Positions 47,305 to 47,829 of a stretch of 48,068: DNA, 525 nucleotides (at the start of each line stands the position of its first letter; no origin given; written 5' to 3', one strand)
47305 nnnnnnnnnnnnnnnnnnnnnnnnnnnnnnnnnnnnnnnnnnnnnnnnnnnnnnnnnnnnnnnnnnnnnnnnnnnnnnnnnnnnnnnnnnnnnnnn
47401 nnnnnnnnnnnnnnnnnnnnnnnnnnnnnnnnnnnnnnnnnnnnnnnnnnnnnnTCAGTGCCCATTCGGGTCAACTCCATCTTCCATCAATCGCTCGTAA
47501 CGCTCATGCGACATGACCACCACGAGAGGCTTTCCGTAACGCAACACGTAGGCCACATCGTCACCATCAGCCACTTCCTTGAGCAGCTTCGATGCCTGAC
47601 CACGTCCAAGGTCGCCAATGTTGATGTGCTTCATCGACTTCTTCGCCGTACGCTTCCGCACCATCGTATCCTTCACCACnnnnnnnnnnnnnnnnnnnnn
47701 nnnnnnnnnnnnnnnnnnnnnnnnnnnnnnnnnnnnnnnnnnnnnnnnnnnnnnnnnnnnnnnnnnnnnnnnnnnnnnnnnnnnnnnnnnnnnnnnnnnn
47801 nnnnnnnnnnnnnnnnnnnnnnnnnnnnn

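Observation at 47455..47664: Orphan Phd/YefM-like gene, with no toxin, translationally coupled to hsdM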

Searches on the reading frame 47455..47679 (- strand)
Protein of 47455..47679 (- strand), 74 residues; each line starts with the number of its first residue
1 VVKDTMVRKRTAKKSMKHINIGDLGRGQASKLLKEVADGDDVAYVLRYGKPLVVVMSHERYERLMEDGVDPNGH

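Call 3: search_protein_families(library=pfam, proteins=[window:47455-47679:-], max_evalue=1)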
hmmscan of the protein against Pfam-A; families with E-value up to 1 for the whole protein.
window:47455-47679:- (74 aa): 1 family
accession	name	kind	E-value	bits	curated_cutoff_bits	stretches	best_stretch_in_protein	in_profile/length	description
PF02604.26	PhdYeFM_antitox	-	7.7e-07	29.2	29.8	1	16-66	1-50/74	Antitoxin Phd_YefM, type II toxin-antitoxin system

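Call 4: search_protein_families(library=ncbifam, proteins=[window:47455-47679:-], max_evalue=1)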
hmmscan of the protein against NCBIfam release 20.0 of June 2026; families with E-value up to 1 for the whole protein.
window:47455-47679:- (74 aa): 1 family
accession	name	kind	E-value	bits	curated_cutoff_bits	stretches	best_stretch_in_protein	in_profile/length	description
TIGR01552.1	phd_fam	subfamily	7.9e-07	28.3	20.8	1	26-67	8-48/53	type II toxin-antitoxin system prevent-host-death family antitoxin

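Call 8: find_homologous_proteins(query=window:47458-47664:-, max_evalue=0.001)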
Query seq(69 aa) (69 aa): 35 proteins with E <= 0.001 among 35 candidates.
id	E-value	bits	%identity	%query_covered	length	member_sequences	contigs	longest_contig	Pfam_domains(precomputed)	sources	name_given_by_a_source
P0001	3.2e-36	139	97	100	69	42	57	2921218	PF02604.27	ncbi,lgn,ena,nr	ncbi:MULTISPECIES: type II toxin-antitoxin system Phd/YefM family antitoxin [Corynebacterium]|nr:MUL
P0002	1.0e-26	109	83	93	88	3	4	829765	PF02604.27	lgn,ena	-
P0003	2.3e-26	108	76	97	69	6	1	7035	PF02604.27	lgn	-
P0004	9.9e-26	106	77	93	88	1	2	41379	-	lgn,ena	-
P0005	1.1e-25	106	96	78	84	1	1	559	PF02604.27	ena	-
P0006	6.0e-23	97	73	90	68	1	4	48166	PF02604.27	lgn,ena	-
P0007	8.9e-23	97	81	86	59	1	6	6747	PF02604.27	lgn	-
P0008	2.5e-22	96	69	90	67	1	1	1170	PF02604.27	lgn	-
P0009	3.0e-22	95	68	99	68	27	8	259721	PF02604.27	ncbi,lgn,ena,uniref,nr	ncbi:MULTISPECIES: type II toxin-antitoxin system Phd/YefM family antitoxin [Corynebacterium]|uniref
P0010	3.8e-22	95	71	90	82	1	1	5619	PF02604.27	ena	-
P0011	4.7e-22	95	66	90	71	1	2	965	PF02604.27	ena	-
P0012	5.3e-22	94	68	90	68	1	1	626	PF02604.27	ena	-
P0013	5.9e-22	94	62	100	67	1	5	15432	PF02604.27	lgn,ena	-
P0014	7.3e-22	94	71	90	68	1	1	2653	PF02604.27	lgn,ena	-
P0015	9.9e-22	94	67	100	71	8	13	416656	PF02604.27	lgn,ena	-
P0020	2.0e-21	93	66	90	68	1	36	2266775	PF02604.27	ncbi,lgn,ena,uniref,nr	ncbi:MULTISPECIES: type II toxin-antitoxin system Phd/YefM family antitoxin [Actinomycetes]|uniref:A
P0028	1.5e-20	90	65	90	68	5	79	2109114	PF02604.27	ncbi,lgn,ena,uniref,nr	ncbi:type II toxin-antitoxin system Phd/YefM family antitoxin [Schaalia turicensis]|uniref:Antitoxin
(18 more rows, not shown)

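Call 10: find_encoding_contigs(protein=P0001, flank=6000, max_places=6)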
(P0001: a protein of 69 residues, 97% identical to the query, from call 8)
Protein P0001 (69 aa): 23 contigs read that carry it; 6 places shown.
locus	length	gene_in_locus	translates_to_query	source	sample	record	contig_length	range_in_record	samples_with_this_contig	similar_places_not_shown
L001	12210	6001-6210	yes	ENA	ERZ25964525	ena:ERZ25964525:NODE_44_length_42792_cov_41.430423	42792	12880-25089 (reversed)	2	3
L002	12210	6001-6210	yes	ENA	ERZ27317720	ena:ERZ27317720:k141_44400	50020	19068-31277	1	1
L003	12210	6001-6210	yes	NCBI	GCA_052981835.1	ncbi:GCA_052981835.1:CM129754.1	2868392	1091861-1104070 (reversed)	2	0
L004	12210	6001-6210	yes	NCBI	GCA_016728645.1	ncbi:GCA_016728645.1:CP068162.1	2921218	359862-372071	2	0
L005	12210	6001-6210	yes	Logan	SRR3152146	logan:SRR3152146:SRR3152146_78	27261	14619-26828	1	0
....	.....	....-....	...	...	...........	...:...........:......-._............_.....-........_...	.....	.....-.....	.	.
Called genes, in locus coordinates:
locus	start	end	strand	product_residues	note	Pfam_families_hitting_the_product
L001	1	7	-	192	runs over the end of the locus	-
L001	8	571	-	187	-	-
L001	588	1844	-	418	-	-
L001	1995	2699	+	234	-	PF00005:ABC_tran, PF13401:AAA_22 (weak), PF13304:AAA_21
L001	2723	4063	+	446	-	-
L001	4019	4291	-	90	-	-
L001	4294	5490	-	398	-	-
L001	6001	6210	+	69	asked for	PF02604:PhdYeFM_antitox (weak)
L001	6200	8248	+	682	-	PF12161:HsdM_N, PF02384:N6_Mtase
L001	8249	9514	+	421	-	PF01420:Methylase_S (faint)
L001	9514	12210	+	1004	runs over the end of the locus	PF04313:HSDR_N, PF00270:DEAD (weak), PF04851:ResIII, PF18766:SWI2_SNF2, PF22679:T1R_D3-like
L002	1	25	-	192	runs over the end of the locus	-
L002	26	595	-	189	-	-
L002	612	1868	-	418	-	-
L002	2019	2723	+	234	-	PF00005:ABC_tran, PF13401:AAA_22 (weak), PF13304:AAA_21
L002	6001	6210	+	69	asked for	PF02604:PhdYeFM_antitox (weak)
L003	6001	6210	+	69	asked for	PF02604:PhdYeFM_antitox (weak)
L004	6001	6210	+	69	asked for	PF02604:PhdYeFM_antitox (weak)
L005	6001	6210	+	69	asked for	PF02604:PhdYeFM_antitox (weak)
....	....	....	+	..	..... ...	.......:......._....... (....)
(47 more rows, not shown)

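Call 11: find_encoding_contigs(protein=P0020, flank=6000, max_places=6)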
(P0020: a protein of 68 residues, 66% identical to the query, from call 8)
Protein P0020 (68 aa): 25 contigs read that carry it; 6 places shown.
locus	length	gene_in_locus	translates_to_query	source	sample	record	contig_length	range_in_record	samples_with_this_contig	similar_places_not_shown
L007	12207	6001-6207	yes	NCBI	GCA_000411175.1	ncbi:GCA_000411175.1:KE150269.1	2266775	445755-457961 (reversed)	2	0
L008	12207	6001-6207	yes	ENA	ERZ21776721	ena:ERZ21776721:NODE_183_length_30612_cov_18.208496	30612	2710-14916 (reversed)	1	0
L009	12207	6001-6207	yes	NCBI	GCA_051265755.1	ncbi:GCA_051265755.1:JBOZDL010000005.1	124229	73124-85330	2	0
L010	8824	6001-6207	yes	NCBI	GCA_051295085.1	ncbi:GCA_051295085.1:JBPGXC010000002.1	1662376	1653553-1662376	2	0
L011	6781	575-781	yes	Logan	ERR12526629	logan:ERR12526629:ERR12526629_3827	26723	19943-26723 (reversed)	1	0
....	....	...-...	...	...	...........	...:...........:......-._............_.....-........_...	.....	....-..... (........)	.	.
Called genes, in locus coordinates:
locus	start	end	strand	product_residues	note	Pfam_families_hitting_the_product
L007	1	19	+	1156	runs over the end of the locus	PF05737:Collagen_bind (faint), PF17802:SpaA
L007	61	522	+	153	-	PF00190:Cupin_1 (weak), PF07883:Cupin_2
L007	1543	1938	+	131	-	PF00665:rve (weak), PF13683:rve_3, PF13333:rve_2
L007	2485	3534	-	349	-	PF13310:Virulence_RhuM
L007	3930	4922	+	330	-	PF00005:ABC_tran, PF13304:AAA_21 (faint)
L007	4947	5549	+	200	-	PF00005:ABC_tran, PF13401:AAA_22 (weak), PF13304:AAA_21 (weak)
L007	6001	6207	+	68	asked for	PF02604:PhdYeFM_antitox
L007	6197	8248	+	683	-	PF12161:HsdM_N, PF02384:N6_Mtase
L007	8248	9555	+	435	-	PF01420:Methylase_S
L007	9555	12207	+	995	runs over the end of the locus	PF04313:HSDR_N, PF00270:DEAD (weak), PF04851:ResIII, PF18766:SWI2_SNF2, PF22679:T1R_D3-like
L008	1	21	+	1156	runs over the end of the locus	PF05737:Collagen_bind (faint), PF17802:SpaA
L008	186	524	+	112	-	PF00190:Cupin_1 (weak), PF07883:Cupin_2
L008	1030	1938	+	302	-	PF13276:HTH_21, PF00665:rve, PF13683:rve_3, PF13333:rve_2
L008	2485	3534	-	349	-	PF13310:Virulence_RhuM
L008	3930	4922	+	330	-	PF00005:ABC_tran, PF13304:AAA_21 (faint)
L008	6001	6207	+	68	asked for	PF02604:PhdYeFM_antitox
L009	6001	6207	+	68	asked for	PF02604:PhdYeFM_antitox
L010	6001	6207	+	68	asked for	PF02604:PhdYeFM_antitox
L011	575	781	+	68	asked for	PF02604:PhdYeFM_antitox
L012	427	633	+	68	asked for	PF02604:PhdYeFM_antitox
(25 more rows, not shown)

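Call 12: find_encoding_contigs(protein=P0028, flank=6000, max_places=6)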
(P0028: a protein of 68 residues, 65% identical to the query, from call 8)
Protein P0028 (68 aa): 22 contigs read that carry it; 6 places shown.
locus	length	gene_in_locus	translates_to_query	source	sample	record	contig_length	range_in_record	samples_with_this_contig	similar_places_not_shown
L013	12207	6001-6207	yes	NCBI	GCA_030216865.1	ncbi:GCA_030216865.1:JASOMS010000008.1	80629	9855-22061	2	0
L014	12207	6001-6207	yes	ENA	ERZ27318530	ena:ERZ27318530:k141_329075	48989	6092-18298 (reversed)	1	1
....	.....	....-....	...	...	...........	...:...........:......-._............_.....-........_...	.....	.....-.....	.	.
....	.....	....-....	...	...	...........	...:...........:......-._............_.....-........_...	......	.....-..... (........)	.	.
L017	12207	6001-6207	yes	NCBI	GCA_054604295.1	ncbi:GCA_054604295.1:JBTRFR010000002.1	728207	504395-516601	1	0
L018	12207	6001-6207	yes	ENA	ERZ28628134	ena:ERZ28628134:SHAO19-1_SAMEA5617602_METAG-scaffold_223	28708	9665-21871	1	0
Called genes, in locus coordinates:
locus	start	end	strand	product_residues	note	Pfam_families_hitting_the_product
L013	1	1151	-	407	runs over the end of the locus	PF07690:MFS_1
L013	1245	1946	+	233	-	PF00440:TetR_N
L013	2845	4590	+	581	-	PF07992:Pyr_redox_2 (faint), PF00890:FAD_binding_2 (faint), PF01266:DAO, PF01494:FAD_binding_3, PF12831:FAD_oxidored (faint), PF16901:DAO_C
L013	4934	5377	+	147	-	-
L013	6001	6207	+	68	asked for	PF02604:PhdYeFM_antitox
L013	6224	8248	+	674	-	PF12161:HsdM_N, PF02384:N6_Mtase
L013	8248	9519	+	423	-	PF01420:Methylase_S (faint)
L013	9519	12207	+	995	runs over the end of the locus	PF04313:HSDR_N, PF00270:DEAD (weak), PF04851:ResIII, PF18766:SWI2_SNF2, PF22679:T1R_D3-like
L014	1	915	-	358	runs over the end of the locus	PF01565:FAD_binding_4, PF02873:MurB_C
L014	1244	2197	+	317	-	PF01545:Cation_efflux, PF16916:ZT_dimer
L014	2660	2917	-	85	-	PF13310:Virulence_RhuM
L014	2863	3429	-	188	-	PF13310:Virulence_RhuM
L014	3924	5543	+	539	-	PF03193:RsgA_GTPase (faint), PF00004:AAA (faint), PF00005:ABC_tran, PF02463:SMC_N (faint), PF03215:Rad17 (faint), PF05729:NACHT (faint), PF13191:AAA_16 (faint), PF00005:ABC_tran, +5 more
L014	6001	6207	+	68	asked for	PF02604:PhdYeFM_antitox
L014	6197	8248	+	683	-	PF12161:HsdM_N, PF02384:N6_Mtase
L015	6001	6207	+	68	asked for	PF02604:PhdYeFM_antitox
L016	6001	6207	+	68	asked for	PF02604:PhdYeFM_antitox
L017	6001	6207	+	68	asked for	PF02604:PhdYeFM_antitox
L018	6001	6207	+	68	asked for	PF02604:PhdYeFM_antitox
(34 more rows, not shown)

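Call 15: find_related_loci(query=A1, collection=genome_contigs, flank=10000)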
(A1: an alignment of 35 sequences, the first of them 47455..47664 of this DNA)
Query A1 (69 aa) in genome_contigs; peptide patterns used: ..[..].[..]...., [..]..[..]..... (x = any residue, [..] = any of these).
157 stretches matched a pattern; 14 encode a relative of the query (tblastn E <= 1e-3); 14 distinct loci.
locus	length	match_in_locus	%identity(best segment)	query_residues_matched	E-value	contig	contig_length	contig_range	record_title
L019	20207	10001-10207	99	1-69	6e-42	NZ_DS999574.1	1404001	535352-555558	Actinomyces urogenitalis DSM 15434 SCAFFOLD1, whole genome shotgun sequence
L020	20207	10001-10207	99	1-69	6e-42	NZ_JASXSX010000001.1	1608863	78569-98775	Gleimia hominis strain CCUG 57540 NODE_1_length_1608863_cov_500.710654, whole genome shotgun sequence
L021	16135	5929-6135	97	1-69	3e-41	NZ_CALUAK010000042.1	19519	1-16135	MAG: uncultured Corynebacterium sp. isolate zjVc6YE5q9_bin.5.MAG NODE_171_length_19519_cov_7.087341, whole genome shotgu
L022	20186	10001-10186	69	8-69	5e-28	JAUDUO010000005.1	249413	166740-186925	Staphylococcus chromogenes strain M79.2 contig05, whole genome shotgun sequence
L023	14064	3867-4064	68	2-69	9e-28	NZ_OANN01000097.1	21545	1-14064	Corynebacterium belfantii strain FRC0043 isolate FRC0043, whole genome shotgun sequence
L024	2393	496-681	69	8-69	2e-27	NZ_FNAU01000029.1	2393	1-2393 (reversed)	Actinobaculum suis strain DSM 20639, whole genome shotgun sequence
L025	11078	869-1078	63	3-69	6e-27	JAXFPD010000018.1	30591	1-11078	MAG: Corynebacterium sp. isolate SUG2230 k141_4801016, whole genome shotgun sequence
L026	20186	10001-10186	65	8-69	6e-27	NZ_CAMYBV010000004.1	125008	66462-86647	MAG: uncultured Mobiluncus sp. isolate SRR17635465_bin.35_metaWRAP_v1.3_MAG ERZ14212753.53, whole genome shotgun sequenc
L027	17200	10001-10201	70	3-69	5e-27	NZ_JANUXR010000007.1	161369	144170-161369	Corynebacterium sp. HS2168-gen11 NODE_7_length_161369_cov_163.410203, whole genome shotgun sequence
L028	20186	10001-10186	68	8-69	7e-27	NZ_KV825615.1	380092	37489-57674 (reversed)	Corynebacterium sp. HMSC074A01 Scaffold141, whole genome shotgun sequence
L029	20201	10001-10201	64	1-69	1e-26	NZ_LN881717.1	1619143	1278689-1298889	Actinobaculum massiliense strain FC3, whole genome shotgun sequence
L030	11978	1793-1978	66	8-69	2e-26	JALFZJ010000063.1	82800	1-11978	MAG: Arcanobacterium sp. isolate SUG1150 k141_46025, whole genome shotgun sequence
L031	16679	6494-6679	65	8-69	3e-26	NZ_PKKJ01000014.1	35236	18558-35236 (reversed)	Schaalia turicensis strain UMB0250 ERR1203663.17957_1_75.14, whole genome shotgun sequence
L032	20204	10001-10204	64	1-69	9e-26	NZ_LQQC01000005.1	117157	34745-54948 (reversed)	Brevibacterium ravenspurgense strain CCUG56047 Bravens_contig000005, whole genome shotgun sequence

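Call 35: predict_structure(alignment_id=A1)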
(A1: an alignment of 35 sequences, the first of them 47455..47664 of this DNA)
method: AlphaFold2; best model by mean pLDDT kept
length: 69 residues; sequences in the alignment: 35
mean_pLDDT: 82.4   pTM: 0.61
mean pLDDT of the five models: 82.4, 80.3, 71.2, 66.8, 62.3
residues with pLDDT >= 90: 30; 70-90: 27; 50-70: 6; < 50: 6
segments of 3 or more residues with pLDDT < 50: 1-6
pLDDT, mean of each block of 10 residues (from residue 1): 50 90 92 88 89 90 78
secondary structure, 60 per line:
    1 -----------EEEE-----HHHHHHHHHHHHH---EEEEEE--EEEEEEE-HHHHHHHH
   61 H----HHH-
elements in order: E12-15 H21-33 E37-42 E45-51 H53-61

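Call 37: search_solved_structures(query=A1, max_evalue=1, show_alignments=2)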
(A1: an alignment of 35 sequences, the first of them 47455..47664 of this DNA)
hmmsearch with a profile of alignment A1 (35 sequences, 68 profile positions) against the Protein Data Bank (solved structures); distinct sequences matched with E-value up to 1: 0.

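Call 38: fold_search(model_id=the predicted structure, library=pdb)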
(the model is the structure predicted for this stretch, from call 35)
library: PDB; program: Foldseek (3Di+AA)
matches with E <= 10: 510; with E <= 0.001: 0
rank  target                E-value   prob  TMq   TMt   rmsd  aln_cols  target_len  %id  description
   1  3g5o_A                3.3e-02  1.00  0.56  0.45   2.3        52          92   21  The crystal structure of the toxin-antitoxin complex RelBE2 (Rv2865-2866) from Mycobacterium tuberculosis (released 2009-04-14)
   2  2a6q_B                3.8e-02  0.99  0.55  0.63   2.9        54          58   24  Crystal structure of YefM-YoeB complex (released 2005-08-23)
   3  6jqy_D                4.4e-02  0.98  0.43  0.62   2.7        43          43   26  Crystal structure of N-terminal domain of VapB46 antitoxin from Mycobacterium tuberculosis (released 2020-04-08)
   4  4zm2_D                5.4e-02  0.98  0.55  0.67   3.0        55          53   25  Antitoxin Phd from phage P1 in complex with its operator DNA inverted repeat in a monoclinic space group (released 2016-04-20)
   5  6jqy_A                6.2e-02  0.97  0.43  0.61   2.6        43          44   26  Crystal structure of N-terminal domain of VapB46 antitoxin from Mycobacterium tuberculosis (released 2020-04-08)
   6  3hs2_C                8.2e-02  0.95  0.54  0.62   4.6        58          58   24  Crystal structure of PHD truncated to residue 57 in an orthorhombic space group (released 2010-06-23)
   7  4zm0_B                8.8e-02  0.93  0.53  0.61   5.3        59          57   25  Antitoxin Phd from phage P1 in complex with its operator DNA inverted repeat (released 2016-04-20)
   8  2a6q_A                9.4e-02  0.98  0.58  0.48   2.4        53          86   23  Crystal structure of YefM-YoeB complex (released 2005-08-23)
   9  9g12_C                1.2e-01  0.96  0.54  0.45   2.4        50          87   22  Mycobacterium tuberculosis RelBE1 toxin-antitoxin system; rv1247c (relB1 antitoxin), rv1246c (relE1 toxin) (released 2025-12-17)
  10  8yxv_A                1.2e-01  0.95  0.54  0.51   2.6        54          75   18  Toxin-antitoxin complex from Streptococcus pneumoniae (released 2025-04-09)
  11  6l8e_J                1.2e-01  0.94  0.53  0.59   2.7        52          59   29  Crystal structure of heterohexameric YoeB-YefM complex bound to 26bp-DNA (released 2020-09-02)
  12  3d55_D                1.5e-01  0.91  0.51  0.45   2.8        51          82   18  Crystal structure of M. tuberculosis YefM antitoxin (released 2008-12-02)
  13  3hs2_F                2.0e-01  0.93  0.56  0.67   2.4        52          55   23  Crystal structure of PHD truncated to residue 57 in an orthorhombic space group (released 2010-06-23)
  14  2odk_D                2.0e-01  0.91  0.54  0.66   2.6        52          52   17  Putative prevent-host-death protein from Nitrosomonas europaea (released 2007-01-23)
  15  4zlx_A                2.0e-01  0.87  0.49  0.64   2.7        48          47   27  N-terminal DNA binding domain of the antitoxin Phd from phage P1 (released 2016-04-20)
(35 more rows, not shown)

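Call 42: find_homologous_proteins(query=A1, max_evalue=0.01)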
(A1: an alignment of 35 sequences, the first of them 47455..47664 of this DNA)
Query A1 (35 sequences) (69 aa, profile of the alignment): 332 proteins with E <= 0.01 among 8000 candidates; the best 120 are listed.
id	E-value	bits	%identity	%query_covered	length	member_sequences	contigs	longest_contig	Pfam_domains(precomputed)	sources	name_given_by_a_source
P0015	5.9e-40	153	67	100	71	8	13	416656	PF02604.27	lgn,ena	-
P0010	6.3e-40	153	71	90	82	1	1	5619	PF02604.27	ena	-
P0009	9.2e-40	152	68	99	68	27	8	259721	PF02604.27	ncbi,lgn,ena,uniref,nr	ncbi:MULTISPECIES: type II toxin-antitoxin system Phd/YefM family antitoxin [Corynebacterium]|uniref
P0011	1.2e-39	152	66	90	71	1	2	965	PF02604.27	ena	-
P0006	1.2e-39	152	73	90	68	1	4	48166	PF02604.27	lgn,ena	-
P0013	1.4e-39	151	62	100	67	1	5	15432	PF02604.27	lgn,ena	-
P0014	1.4e-39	151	71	90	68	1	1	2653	PF02604.27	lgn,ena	-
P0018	1.7e-39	151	69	90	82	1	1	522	PF02604.27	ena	-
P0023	1.7e-39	151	67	100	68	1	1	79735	PF02604.27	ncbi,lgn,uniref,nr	ncbi:Phd_YefM [Arcanobacterium haemolyticum]|uniref:type II toxin-antitoxin system Phd/YefM family a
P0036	1.8e-39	151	64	100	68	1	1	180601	PF02604.27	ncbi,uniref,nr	ncbi:type II toxin-antitoxin system Phd/YefM family antitoxin [Pseudoglutamicibacter cumminsii]|unir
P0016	2.0e-39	151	69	90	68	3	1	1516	PF02604.27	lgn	-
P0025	2.1e-39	151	66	90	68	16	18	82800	PF02604.27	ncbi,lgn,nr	ncbi:MAG: type II toxin-antitoxin system Phd/YefM family antitoxin [Arcanobacterium sp.]|nr:type II 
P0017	3.3e-39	150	66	99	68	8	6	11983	PF02604.27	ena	-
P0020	5.5e-39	150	66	90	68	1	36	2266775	PF02604.27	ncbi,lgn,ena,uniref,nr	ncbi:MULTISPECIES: type II toxin-antitoxin system Phd/YefM family antitoxin [Actinomycetes]|uniref:A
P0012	6.0e-39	149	68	90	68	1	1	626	PF02604.27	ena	-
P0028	4.1e-38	147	65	90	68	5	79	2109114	PF02604.27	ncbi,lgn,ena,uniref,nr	ncbi:type II toxin-antitoxin system Phd/YefM family antitoxin [Schaalia turicensis]|uniref:Antitoxin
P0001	5.8e-36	140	97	100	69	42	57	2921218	PF02604.27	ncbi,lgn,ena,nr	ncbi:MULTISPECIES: type II toxin-antitoxin system Phd/YefM family antitoxin [Corynebacterium]|nr:MUL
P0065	2.7e-24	102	48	94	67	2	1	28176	-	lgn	-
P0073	7.9e-22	95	54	83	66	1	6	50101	PF02604.27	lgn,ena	-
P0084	1.8e-20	90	46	94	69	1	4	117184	-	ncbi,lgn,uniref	ncbi:MAG: type II toxin-antitoxin system Phd/YefM family antitoxin [Clostridium sp.]|uniref:type II 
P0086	2.2e-20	90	49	86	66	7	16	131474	-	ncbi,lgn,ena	-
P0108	7.1e-20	88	43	97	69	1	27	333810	PF02604.27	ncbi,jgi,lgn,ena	jgi:PHD/YefM family antitoxin component YafN of YafNO toxin-antitoxin module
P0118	1.7e-19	87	49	83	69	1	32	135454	PF02604.27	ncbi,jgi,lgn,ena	jgi:PHD/YefM family antitoxin component YafN of YafNO toxin-antitoxin module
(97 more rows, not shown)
